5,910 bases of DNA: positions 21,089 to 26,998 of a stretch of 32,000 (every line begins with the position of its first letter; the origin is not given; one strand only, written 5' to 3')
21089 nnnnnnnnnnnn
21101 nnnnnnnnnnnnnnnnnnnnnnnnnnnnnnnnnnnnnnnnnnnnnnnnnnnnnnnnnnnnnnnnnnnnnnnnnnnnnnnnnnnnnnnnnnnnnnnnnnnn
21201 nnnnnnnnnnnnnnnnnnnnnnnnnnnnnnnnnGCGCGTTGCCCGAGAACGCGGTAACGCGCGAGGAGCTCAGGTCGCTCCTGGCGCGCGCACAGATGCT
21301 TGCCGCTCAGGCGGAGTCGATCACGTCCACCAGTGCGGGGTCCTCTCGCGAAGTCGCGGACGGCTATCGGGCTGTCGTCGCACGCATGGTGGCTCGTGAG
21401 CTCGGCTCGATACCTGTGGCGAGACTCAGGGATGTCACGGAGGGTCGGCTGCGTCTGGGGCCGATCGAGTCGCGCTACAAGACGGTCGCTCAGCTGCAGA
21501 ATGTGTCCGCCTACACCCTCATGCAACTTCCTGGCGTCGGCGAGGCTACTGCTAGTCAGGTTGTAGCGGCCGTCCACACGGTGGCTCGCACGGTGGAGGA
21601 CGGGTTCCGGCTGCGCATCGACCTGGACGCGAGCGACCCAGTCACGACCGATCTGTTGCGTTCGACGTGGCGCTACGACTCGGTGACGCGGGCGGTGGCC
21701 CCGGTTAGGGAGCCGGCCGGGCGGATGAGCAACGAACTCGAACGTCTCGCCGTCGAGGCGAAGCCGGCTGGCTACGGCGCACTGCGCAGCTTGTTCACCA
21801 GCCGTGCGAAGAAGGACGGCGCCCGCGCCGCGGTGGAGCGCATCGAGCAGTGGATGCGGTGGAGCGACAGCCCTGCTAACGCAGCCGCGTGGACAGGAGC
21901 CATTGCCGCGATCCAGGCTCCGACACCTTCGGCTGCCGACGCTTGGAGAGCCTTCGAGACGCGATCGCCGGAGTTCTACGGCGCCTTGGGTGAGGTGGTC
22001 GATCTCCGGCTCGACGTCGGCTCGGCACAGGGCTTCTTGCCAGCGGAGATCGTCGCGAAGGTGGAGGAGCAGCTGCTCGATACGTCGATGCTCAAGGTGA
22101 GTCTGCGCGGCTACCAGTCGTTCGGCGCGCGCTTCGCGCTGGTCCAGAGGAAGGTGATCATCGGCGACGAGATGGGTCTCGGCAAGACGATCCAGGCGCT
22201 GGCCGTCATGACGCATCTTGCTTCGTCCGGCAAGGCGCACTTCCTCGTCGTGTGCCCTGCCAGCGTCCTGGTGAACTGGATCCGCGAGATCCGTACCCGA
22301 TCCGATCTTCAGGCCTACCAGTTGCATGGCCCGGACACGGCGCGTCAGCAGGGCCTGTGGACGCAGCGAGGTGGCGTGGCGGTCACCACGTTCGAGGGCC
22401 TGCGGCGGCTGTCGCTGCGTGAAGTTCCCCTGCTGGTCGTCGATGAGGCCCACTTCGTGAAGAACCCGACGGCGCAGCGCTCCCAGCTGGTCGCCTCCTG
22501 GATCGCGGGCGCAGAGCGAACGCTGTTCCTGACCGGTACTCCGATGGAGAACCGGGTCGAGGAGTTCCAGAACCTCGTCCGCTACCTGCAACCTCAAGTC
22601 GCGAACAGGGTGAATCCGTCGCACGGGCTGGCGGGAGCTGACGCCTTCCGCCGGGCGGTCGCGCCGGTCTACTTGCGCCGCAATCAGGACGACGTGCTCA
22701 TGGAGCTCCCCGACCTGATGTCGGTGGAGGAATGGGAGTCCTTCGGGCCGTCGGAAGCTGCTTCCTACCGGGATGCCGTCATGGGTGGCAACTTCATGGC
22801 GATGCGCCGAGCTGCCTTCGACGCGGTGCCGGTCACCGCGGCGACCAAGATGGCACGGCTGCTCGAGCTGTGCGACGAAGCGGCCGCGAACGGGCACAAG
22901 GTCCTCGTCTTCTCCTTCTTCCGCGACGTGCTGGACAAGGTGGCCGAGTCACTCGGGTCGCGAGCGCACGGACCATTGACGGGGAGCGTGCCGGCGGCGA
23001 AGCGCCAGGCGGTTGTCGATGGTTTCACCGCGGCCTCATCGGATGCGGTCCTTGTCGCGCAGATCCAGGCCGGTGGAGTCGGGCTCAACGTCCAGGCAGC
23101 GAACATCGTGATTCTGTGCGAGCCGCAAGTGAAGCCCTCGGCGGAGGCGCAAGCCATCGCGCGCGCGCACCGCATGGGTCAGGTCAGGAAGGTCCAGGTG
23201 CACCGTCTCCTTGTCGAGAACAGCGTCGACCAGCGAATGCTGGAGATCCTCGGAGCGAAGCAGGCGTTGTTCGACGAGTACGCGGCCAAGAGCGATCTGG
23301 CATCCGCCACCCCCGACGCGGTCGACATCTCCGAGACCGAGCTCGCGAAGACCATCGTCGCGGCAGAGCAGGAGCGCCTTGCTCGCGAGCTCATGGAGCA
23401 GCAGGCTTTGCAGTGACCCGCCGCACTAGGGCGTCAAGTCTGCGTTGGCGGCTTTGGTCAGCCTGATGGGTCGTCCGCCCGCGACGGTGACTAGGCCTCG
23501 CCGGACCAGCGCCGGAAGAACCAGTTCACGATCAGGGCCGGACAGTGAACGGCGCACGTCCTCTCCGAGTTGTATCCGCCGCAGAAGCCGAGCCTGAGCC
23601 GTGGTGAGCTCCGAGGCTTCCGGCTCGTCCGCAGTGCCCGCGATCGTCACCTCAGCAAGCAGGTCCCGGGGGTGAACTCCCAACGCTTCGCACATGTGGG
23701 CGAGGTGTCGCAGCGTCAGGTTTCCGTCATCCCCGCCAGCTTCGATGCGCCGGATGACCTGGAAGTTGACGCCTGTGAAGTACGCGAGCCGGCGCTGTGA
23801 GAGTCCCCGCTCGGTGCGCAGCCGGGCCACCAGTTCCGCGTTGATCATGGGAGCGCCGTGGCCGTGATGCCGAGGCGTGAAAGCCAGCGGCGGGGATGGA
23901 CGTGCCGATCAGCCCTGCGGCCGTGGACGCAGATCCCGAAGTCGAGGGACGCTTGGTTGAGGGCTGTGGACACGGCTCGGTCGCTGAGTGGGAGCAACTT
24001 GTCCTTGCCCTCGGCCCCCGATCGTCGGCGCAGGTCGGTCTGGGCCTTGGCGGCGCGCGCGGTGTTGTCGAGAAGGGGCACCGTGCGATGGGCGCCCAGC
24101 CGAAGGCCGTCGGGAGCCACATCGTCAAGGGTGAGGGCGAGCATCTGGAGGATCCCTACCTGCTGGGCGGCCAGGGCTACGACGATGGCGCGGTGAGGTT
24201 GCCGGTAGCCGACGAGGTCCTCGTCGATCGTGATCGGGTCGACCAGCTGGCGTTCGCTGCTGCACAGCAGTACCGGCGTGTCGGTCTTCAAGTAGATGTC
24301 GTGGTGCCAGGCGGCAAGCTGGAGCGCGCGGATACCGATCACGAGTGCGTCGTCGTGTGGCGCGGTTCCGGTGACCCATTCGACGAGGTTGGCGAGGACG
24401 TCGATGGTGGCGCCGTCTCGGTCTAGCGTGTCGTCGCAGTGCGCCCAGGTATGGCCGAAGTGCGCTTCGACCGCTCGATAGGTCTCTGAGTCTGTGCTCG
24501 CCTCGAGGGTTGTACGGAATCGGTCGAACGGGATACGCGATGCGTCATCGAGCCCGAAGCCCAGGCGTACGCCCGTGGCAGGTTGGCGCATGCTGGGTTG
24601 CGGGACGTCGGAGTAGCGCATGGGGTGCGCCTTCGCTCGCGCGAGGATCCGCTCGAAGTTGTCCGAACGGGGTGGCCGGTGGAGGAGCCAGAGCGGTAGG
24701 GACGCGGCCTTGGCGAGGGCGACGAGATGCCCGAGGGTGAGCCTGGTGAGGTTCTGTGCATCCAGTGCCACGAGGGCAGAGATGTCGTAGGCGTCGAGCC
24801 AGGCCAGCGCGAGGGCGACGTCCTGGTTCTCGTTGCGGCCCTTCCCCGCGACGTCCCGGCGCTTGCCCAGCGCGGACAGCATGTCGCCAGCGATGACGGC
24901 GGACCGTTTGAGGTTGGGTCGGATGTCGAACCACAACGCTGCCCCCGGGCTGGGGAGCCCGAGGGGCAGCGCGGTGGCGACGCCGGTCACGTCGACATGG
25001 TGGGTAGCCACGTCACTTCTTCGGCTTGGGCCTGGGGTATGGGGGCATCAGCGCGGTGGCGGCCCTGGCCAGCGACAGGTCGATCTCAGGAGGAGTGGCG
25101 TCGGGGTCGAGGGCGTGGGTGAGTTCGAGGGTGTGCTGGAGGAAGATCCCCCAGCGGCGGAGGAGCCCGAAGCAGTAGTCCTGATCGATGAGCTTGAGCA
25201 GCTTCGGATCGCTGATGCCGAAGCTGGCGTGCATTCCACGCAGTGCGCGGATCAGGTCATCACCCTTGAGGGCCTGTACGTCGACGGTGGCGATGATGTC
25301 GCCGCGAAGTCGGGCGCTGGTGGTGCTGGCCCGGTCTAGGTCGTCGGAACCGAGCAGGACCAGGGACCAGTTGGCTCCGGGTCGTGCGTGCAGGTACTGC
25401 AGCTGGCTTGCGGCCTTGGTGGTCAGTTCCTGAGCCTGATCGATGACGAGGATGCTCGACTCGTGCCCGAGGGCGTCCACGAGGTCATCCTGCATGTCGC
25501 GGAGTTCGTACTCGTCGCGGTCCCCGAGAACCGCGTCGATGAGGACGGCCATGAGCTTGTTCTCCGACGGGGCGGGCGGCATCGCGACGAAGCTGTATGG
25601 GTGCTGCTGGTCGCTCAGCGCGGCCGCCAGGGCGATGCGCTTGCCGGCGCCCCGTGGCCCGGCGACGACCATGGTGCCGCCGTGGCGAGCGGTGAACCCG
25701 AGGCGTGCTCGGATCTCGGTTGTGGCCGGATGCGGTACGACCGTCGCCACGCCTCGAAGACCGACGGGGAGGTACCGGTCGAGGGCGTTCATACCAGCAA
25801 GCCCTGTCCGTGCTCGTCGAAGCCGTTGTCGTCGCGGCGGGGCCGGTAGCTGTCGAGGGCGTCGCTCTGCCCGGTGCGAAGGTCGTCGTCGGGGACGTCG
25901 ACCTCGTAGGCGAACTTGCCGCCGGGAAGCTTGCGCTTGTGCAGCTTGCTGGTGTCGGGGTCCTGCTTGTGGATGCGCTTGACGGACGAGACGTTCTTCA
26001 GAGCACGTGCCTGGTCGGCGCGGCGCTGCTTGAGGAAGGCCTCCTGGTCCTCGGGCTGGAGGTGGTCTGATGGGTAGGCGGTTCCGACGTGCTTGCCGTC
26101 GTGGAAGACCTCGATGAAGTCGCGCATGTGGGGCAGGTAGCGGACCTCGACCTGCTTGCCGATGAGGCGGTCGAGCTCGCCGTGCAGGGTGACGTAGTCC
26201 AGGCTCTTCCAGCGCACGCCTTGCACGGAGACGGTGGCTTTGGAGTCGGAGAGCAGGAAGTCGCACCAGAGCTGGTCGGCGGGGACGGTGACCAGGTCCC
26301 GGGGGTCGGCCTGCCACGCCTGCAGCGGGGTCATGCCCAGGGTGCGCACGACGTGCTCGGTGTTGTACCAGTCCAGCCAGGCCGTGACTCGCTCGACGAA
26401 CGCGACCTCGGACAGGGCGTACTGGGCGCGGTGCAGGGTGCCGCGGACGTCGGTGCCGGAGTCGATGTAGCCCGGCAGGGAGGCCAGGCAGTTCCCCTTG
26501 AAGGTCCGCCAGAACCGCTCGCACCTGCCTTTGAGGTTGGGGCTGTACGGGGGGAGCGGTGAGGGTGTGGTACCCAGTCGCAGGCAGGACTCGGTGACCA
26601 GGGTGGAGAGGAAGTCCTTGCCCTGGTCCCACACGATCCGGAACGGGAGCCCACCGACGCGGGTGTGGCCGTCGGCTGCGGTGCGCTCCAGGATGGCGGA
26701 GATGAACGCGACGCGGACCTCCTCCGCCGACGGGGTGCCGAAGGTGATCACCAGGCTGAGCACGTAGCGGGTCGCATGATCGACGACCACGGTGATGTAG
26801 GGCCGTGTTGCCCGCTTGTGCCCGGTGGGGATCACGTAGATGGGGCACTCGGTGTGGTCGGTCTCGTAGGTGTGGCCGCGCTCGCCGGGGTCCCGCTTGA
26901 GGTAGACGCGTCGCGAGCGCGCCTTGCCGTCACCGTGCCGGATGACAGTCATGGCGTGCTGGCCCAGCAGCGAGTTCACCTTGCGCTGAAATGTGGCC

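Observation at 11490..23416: Four-gene helicase / DUF1156 methyltransferase / HEPN-DUF499 ATPase / second SNF2 helicase operon: candidate poorly characterised BREX/DISARM-like defence system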

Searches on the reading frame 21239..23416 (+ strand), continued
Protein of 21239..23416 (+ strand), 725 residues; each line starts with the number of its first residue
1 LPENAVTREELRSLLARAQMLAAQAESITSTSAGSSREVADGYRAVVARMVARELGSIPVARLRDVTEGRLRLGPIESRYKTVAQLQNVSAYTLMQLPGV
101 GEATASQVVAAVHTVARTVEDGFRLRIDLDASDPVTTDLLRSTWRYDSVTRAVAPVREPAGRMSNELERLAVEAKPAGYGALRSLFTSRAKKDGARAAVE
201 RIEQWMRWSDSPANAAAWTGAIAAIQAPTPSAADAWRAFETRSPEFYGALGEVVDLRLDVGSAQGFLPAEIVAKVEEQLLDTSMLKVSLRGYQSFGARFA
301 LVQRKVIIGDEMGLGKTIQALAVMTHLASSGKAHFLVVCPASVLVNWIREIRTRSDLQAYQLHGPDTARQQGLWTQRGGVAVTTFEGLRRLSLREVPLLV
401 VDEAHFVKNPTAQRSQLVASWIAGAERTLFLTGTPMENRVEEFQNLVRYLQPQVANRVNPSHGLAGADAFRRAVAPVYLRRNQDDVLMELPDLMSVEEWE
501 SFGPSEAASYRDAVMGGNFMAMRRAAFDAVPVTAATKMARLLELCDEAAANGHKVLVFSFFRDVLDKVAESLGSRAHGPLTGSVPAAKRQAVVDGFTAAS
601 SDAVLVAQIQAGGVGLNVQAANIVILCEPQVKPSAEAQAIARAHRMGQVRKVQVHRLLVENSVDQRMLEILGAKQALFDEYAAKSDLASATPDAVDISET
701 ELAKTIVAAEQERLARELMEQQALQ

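Call 73: fold_search(model_id=the predicted structure, library=pdb)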
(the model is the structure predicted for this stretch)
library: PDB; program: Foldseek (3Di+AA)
matches with E <= 10: 1127; with E <= 0.001: 537
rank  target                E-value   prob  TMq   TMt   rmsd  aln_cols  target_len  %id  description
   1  9jnu_K                3.6e-20  1.00  0.40  0.52  12.7       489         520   24  Structure of isw1-nucleosome complex in ADP state (released 2025-04-09)
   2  9rl4_I                4.6e-20  1.00  0.47  0.45  41.6       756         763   20  Structure of BAF in complex with OCT4-SOX2-bound nucleosome - SHL-6 (released 2026-02-11)
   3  9jnz_K                5.2e-20  1.00  0.41  0.53  12.2       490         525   24  Structure of isw1-nucleosome complex in Apo state (released 2025-04-09)
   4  7zke_E                7.3e-20  1.00  0.42  0.20  25.8       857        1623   19  Mot1:TBP:DNA - pre-hydrolysis state (released 2023-04-26)
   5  9jao_C                2.1e-19  1.00  0.43  0.49  22.4       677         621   20  The structure of SMARCAD1 bound to the hexasome in the presence of ADP-BeFx (released 2025-04-30)
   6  7enn_K                5.7e-19  1.00  0.45  0.58   6.4       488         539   26  The structure of ALC1 bound to the nucleosome (released 2021-07-14)
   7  9jnp_K                7.1e-19  1.00  0.43  0.65   5.3       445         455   25  Structure of isw1-nucleosome complex in ATP state (released 2025-04-09)
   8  8kcb_K                7.1e-19  1.00  0.43  0.60   8.3       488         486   23  Complex of DDM1-nucleosome(H2A) complex with DDM1 bound to SHL2 (released 2024-06-26)
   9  9jnv_K                7.8e-19  1.00  0.41  0.48  13.9       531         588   23  Structure of isw1-nucleosome complex in ADP(S) state (released 2025-04-09)
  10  9jnw_K                9.9e-19  1.00  0.40  0.47  13.4       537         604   23  Structure of isw1-nucleosome complex in ADP+ state (released 2025-04-09)
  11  9jnt_K                1.2e-18  1.00  0.41  0.53   6.5       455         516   26  Structure of isw1-nucleosome complex in ADP* state (released 2025-04-09)
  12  9lj2_K                1.2e-18  1.00  0.41  0.48  13.4       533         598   23  Structure of isw1-nucleosome double-bound complex in ADP-ADP+ state (released 2025-04-09)
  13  9gd3_W                1.4e-18  1.00  0.44  0.38  26.6       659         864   20  Structure of a mononucleosome bound by one copy of Chd1 with the DBD on the exit-side DNA. (released 2024-09-18)
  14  9gd1_W                1.6e-18  1.00  0.43  0.37  26.9       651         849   21  Structure of Chd1 bound to a hexasome-nucleosome complex with a dyad-to-dyad distance of 103 bp. (released 2024-09-18)
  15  8atf_G                1.8e-18  1.00  0.45  0.69   5.2       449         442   25  Nucleosome-bound Ino80 ATPase (released 2022-12-14)
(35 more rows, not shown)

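Call 74: get_annotated_region(hit=H7, flank=12000)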
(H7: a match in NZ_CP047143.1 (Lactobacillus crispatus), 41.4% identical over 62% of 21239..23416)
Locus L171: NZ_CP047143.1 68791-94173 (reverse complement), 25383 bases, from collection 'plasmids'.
description: Lactobacillus crispatus strain C25 plasmid unnamed, complete sequence
organism: Lactobacillus crispatus (NCBI taxid 47770)
taxonomy: Bacteria; Bacillota; Bacilli; Lactobacillales; Lactobacillaceae; Lactobacillus; Lactobacillus crispatus
host: -; source: Gallus gallus,Isolated and purified from a mixed microbial population.; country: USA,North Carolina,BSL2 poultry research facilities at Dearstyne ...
typing (MOB-suite, as given by PLSDB): non-mobilizable
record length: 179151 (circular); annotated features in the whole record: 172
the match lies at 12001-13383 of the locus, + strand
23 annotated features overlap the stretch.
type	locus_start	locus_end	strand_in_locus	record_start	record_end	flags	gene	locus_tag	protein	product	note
CDS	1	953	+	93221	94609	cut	-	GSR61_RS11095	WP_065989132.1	hypothetical protein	-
CDS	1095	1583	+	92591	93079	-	-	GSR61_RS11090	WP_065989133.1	DUF3990 domain-containing protein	-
CDS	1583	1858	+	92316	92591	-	-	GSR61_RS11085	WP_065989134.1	hypothetical protein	-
CDS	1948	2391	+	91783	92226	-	-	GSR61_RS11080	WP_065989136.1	hypothetical protein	-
CDS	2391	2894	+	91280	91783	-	-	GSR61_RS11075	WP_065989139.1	hypothetical protein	-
CDS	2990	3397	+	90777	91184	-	-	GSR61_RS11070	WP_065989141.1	hypothetical protein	-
CDS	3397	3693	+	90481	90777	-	-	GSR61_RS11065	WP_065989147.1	hypothetical protein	-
CDS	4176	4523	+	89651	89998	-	-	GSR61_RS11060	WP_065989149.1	hypothetical protein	-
CDS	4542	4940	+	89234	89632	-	-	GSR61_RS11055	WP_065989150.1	hypothetical protein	-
CDS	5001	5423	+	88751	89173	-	-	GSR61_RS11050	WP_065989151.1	hypothetical protein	-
CDS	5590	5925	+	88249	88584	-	-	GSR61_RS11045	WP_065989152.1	hypothetical protein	-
CDS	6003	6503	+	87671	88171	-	-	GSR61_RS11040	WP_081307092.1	DUF3990 domain-containing protein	-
CDS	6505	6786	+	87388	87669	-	-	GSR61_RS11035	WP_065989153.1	hypothetical protein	-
CDS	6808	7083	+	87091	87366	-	-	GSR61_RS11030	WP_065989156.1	helix-turn-helix transcriptional regulator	-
CDS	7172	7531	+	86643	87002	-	-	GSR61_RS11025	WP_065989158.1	hypothetical protein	-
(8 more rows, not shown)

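Call 75: get_annotated_region(hit=H6, flank=12000)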
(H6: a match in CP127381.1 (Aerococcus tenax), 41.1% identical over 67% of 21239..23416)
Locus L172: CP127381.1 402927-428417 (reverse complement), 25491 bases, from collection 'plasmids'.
description: Aerococcus tenax strain UMB3669 plasmid unnamed1, complete sequence
organism: Aerococcus tenax (NCBI taxid 3078812)
taxonomy: Bacteria; Bacillota; Bacilli; Lactobacillales; Aerococcaceae; Aerococcus; Aerococcus tenax
host: -; source: Homo sapiens; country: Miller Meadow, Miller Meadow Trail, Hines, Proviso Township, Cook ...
typing (MOB-suite, as given by PLSDB): non-mobilizable; replicon rep_cluster_1663; mating-pair formation MPF_T
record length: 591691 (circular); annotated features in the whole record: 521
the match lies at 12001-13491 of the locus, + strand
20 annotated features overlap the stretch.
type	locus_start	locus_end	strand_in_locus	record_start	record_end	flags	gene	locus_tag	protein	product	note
CDS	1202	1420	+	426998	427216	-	-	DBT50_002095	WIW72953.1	helix-turn-helix transcriptional regulator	-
CDS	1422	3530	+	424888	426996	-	-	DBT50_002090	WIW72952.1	type I restriction-modification system subunit M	-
CDS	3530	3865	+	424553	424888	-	-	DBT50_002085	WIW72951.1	hypothetical protein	-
CDS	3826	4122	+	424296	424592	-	-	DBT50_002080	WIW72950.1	restriction endonuclease subunit S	-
CDS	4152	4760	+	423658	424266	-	-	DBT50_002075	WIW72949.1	restriction endonuclease subunit S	-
CDS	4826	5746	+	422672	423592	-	-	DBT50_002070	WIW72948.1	tyrosine-type recombinase/integrase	-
CDS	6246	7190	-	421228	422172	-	-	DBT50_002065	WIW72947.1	restriction endonuclease subunit S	-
CDS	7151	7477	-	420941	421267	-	-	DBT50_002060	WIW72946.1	hypothetical protein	-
CDS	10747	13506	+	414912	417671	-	-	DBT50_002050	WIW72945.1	SNF2-related protein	-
CDS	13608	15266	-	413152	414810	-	-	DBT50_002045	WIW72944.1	exonuclease domain-containing protein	-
CDS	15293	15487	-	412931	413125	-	-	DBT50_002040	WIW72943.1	hypothetical protein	-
CDS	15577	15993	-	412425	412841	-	-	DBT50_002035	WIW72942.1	hypothetical protein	-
CDS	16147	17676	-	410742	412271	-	-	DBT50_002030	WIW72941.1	IS1182 family transposase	-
CDS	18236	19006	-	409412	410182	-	-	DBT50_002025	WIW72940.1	DUF1828 domain-containing protein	-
CDS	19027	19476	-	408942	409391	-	-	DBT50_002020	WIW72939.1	hypothetical protein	-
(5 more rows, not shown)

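Call 76: search_protein_families(library=pfam, proteins=[L002:15949-16494:-, L002:16570-17283:-], max_evalue=0.1)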
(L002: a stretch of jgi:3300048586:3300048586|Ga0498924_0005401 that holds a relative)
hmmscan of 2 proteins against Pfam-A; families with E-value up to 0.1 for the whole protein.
L002:15949-16494:- (181 aa): 0 families

L002:16570-17283:- (237 aa): 0 families

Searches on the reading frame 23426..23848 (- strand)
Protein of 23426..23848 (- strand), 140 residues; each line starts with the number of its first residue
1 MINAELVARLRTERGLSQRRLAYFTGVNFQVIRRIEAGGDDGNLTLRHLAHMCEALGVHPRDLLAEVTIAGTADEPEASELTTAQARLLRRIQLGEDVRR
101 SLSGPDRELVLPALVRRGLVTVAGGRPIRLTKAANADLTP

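Call 6: search_protein_families(library=pfam, proteins=[window:23426-23848:-], max_evalue=0.01)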
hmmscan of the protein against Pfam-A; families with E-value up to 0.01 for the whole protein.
window:23426-23848:- (140 aa): 3 families
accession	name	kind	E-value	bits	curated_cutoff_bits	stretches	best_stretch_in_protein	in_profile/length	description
PF01381.28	HTH_3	-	3.3e-08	33.9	23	1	8-63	2-55/55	Helix-turn-helix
PF13560.12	HTH_31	-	6.3e-07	30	27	1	5-66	4-63/64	Helix-turn-helix domain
PF13443.12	HTH_26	-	8.4e-05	23.2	22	1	10-64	5-58/63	Cro/C1-type HTH DNA-binding domain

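Call 40: search_protein_families(library=ncbifam, proteins=[window:23426-23848:-], max_evalue=0.001)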
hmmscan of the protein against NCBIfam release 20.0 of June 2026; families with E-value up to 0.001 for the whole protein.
window:23426-23848:- (140 aa): 3 families
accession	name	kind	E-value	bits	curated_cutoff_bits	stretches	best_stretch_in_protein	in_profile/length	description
TIGR03070.1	couple_hipB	subfamily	1.6e-07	31.2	71.65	1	5-58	5-56/58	type II toxin-antitoxin system Y4mF family antitoxin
NF006015.0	PRK08154.1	subfamily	1.4e-06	27.8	204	1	6-78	34-103/314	anaerobic benzoate catabolism transcriptional regulator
NF047948.1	male_kill_WMK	equivalog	7.2e-05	22.4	300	1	7-69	10-70/300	WO male-killing family protein Wmk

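Call 67: search_protein_families(library=padloc, proteins=[window:23426-23848:-], max_evalue=0.001)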
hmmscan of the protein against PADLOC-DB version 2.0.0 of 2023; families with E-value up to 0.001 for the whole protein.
window:23426-23848:- (140 aa): 4 families
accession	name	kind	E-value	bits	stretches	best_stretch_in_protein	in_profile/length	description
PDLC03665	Control_protein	-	4.4e-06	24.9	1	4-69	10-74/77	control protein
PDLC03664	Control_protein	-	1.3e-05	23.6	1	9-64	20-73/74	control protein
PDLC04142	capH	-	2.6e-05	23.2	1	1-91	5-82/103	capH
PDLC02926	HTH_VI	-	0.00051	18.3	1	7-63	6-60/92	-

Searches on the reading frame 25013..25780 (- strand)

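Call 76: search_protein_families(library=pfam, proteins=[window:25013-25780:-], max_evalue=0.1)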
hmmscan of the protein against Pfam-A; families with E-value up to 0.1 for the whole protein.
window:25013-25780:- (255 aa): 3 families
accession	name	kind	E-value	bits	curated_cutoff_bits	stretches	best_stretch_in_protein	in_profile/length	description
PF13401.12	AAA_22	-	1.1e-08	35.9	27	1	33-150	4-128/130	AAA domain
PF13173.12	AAA_14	-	2.8e-05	24.6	27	1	36-163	4-116/129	AAA domain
PF13191.12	AAA_16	-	0.0025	18.8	32.6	1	22-158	11-151/167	AAA ATPase domain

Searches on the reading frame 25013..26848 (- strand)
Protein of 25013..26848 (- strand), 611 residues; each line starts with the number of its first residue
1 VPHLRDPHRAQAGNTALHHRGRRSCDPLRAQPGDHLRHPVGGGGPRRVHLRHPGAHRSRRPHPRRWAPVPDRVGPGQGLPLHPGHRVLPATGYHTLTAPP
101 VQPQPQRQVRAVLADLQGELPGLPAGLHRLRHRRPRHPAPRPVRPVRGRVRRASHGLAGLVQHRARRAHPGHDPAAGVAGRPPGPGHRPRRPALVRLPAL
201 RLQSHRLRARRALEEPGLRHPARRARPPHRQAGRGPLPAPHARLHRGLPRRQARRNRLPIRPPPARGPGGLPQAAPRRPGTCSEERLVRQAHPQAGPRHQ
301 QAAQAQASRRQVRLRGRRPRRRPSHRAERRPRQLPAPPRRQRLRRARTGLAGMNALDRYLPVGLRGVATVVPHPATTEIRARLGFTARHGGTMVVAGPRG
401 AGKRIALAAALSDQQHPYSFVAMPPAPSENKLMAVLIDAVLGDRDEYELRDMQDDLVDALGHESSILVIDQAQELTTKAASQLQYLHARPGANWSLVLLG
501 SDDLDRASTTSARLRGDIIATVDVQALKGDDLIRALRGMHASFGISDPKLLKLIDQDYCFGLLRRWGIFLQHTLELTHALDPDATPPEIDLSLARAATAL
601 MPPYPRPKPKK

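Call 6: search_protein_families(library=pfam, proteins=[window:25013-26848:-], max_evalue=0.01)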
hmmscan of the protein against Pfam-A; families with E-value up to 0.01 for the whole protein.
window:25013-26848:- (611 aa): 2 families
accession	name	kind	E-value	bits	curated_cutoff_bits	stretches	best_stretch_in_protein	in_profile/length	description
PF13401.12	AAA_22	-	5.3e-08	33.7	27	1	389-506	4-128/130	AAA domain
PF13173.12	AAA_14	-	0.00017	22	27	1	392-519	4-116/129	AAA domain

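Call 40: search_protein_families(library=ncbifam, proteins=[window:25013-26848:-], max_evalue=0.001)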
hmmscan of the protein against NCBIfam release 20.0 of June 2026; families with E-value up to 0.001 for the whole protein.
window:25013-26848:- (611 aa): 0 families

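Call 67: search_protein_families(library=padloc, proteins=[window:25013-26848:-], max_evalue=0.001)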
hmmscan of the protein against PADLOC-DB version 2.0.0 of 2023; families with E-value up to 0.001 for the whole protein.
window:25013-26848:- (611 aa): 0 families
